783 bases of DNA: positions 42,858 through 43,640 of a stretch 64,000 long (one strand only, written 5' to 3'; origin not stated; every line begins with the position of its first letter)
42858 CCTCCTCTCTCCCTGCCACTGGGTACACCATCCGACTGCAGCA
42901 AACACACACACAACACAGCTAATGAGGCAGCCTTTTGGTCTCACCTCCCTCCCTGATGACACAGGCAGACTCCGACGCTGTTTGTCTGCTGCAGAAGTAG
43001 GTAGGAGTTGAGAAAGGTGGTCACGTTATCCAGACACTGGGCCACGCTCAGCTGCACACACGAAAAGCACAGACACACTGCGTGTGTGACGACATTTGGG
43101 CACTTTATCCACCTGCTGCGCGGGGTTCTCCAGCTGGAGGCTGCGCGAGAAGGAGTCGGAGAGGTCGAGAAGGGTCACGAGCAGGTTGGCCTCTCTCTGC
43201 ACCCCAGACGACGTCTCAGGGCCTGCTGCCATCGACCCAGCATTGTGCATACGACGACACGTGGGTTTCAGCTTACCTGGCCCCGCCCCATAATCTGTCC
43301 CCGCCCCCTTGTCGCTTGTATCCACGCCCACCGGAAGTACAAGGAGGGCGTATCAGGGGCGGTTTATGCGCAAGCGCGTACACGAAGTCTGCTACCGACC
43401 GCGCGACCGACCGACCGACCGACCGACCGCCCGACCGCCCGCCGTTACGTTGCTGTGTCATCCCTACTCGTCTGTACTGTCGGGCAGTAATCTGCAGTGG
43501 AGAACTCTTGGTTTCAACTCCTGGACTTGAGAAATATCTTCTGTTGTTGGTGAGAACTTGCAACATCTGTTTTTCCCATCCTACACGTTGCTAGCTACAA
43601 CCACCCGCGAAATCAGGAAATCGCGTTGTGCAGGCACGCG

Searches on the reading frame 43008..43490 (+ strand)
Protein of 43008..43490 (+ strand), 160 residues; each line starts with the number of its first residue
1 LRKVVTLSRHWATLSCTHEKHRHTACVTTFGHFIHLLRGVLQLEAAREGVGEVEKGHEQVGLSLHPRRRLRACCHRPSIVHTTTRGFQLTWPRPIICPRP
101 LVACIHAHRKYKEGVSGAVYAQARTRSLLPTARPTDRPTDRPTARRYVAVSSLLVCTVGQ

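Call 40: search_protein_families(library=pfam, proteins=[window:43008-43490:+], max_evalue=0.01)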
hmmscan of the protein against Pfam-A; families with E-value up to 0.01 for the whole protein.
window:43008-43490:+ (160 aa): 1 family
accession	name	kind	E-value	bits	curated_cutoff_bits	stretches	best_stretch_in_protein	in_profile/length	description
PF04886.17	PT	-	0.0054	16.7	26.2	1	130-144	14-28/36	PT disordered repeat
